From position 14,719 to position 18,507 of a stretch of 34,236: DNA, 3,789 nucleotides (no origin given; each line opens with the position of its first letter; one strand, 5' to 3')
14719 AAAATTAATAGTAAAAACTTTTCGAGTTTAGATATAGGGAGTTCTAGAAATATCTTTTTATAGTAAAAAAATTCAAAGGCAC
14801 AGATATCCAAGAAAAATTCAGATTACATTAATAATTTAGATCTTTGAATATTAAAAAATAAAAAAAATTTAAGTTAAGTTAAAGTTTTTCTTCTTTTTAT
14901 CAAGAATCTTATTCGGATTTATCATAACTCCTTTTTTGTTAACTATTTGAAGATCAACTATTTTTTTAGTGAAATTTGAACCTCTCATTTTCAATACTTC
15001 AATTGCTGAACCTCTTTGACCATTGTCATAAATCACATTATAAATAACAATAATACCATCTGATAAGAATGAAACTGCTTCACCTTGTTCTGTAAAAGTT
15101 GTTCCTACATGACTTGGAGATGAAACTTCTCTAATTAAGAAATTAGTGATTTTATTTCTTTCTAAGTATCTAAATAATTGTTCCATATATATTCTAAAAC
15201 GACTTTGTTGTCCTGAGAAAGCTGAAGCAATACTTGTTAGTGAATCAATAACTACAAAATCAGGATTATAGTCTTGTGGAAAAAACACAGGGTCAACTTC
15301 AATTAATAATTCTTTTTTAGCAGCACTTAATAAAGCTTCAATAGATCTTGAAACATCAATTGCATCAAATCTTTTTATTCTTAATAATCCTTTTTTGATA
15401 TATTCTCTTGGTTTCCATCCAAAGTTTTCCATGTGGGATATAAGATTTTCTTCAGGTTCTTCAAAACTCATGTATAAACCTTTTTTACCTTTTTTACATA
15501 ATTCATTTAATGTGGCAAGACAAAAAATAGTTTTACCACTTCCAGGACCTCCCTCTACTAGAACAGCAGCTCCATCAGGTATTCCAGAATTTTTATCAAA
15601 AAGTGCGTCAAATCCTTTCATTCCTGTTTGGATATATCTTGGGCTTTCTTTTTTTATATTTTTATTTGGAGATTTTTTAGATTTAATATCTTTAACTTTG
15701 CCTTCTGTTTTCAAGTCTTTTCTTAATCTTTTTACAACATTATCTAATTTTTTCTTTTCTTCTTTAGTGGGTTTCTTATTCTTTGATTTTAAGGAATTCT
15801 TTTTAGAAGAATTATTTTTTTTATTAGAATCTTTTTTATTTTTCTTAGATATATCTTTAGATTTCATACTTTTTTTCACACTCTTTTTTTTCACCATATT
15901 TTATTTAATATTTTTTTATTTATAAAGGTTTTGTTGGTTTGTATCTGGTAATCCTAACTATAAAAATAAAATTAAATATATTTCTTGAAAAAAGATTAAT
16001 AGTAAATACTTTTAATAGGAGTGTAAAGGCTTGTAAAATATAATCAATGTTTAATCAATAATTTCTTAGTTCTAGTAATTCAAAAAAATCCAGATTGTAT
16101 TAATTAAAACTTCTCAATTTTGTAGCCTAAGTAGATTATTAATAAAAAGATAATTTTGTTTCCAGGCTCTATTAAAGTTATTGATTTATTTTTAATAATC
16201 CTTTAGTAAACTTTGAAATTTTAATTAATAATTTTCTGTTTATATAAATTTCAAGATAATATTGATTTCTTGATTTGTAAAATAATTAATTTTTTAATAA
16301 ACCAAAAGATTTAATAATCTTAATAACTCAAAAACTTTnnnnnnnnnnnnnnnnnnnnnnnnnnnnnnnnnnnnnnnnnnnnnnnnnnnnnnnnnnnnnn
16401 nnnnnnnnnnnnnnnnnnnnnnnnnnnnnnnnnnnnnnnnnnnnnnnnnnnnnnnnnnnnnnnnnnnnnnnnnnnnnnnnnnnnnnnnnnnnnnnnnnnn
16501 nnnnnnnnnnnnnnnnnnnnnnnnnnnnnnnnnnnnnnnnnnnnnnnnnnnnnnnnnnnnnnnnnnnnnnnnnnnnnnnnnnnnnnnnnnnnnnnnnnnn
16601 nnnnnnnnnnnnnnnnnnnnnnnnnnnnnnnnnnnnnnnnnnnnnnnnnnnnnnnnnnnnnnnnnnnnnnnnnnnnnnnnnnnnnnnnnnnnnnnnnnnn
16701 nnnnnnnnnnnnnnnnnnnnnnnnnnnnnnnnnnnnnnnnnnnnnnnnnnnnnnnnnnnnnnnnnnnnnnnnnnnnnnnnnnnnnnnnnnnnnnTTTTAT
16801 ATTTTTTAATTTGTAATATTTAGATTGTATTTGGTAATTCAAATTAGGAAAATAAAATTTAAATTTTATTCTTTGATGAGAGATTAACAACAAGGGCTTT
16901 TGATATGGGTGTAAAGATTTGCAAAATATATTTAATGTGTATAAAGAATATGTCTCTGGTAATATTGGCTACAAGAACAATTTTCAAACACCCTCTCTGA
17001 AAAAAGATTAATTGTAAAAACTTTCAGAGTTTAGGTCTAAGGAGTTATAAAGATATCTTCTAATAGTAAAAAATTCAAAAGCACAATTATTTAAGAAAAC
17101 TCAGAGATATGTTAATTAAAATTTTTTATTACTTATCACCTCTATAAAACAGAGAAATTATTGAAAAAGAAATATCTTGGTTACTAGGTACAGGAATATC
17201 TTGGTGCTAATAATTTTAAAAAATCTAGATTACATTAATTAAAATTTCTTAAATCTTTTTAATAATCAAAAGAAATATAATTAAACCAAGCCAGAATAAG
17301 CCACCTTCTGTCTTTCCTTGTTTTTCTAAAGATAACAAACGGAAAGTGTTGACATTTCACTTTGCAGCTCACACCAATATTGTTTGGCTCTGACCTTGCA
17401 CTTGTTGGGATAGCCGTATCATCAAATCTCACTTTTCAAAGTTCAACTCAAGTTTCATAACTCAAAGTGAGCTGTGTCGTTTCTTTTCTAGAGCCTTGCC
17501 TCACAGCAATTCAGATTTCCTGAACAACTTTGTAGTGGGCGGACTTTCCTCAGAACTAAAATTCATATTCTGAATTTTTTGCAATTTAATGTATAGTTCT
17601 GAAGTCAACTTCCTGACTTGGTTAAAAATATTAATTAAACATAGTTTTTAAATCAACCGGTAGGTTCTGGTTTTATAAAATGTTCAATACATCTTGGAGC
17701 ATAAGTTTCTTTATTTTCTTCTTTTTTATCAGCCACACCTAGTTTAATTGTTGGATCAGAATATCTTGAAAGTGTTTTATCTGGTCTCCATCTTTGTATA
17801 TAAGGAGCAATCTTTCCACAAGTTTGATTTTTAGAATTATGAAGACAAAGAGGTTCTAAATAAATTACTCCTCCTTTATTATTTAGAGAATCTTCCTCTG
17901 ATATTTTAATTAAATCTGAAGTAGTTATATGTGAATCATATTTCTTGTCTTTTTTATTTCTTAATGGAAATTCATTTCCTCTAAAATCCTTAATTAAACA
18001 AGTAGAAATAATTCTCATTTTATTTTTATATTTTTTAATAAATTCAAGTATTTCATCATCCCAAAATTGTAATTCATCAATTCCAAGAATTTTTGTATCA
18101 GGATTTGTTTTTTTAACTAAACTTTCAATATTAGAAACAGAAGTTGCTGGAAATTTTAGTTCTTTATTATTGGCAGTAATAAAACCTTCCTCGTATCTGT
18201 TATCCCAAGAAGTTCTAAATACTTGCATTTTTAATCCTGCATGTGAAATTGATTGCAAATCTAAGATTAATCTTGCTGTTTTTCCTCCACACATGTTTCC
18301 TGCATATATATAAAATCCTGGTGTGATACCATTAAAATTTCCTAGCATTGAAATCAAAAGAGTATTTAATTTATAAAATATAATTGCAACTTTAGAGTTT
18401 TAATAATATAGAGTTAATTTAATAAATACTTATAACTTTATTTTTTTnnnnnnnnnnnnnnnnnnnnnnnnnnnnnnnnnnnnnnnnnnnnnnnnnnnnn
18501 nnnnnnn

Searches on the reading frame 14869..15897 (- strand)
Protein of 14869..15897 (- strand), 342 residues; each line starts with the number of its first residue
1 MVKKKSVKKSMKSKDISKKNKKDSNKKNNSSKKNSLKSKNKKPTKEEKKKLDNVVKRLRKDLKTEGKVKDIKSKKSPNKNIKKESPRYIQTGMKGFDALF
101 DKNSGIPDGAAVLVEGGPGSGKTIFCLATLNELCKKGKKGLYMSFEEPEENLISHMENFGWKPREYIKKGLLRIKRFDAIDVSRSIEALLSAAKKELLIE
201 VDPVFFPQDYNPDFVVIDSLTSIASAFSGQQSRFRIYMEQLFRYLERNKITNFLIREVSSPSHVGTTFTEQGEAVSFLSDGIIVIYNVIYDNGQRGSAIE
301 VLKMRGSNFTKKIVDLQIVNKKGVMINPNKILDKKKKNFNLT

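Call 97: search_protein_families(library=pfam, proteins=[window:14869-15897:-], max_evalue=0.001)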
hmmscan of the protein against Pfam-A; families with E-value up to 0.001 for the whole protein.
window:14869-15897:- (342 aa): 3 families
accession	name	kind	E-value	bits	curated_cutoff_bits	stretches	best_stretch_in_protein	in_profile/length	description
PF06745.19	ATPase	-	2.5e-41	142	26.6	1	89-330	1-230/231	KaiC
PF07088.17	GvpD_P-loop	-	0.00023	21.6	24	1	109-156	10-55/189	GvpD gas vesicle protein, P-loop domain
PF03796.21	DnaB_C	-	0.00057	19.8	27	0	95-157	5-68/255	DnaB-like helicase C terminal domain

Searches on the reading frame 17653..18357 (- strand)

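Call 97: search_protein_families(library=pfam, proteins=[window:17653-18357:-], max_evalue=0.001)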
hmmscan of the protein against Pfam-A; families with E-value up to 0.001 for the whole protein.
window:17653-18357:- (234 aa): 1 family
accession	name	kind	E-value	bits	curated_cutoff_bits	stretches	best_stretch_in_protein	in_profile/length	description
PF00265.24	TK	-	9.1e-15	55.4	20.6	1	16-131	4-121/176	Thymidine kinase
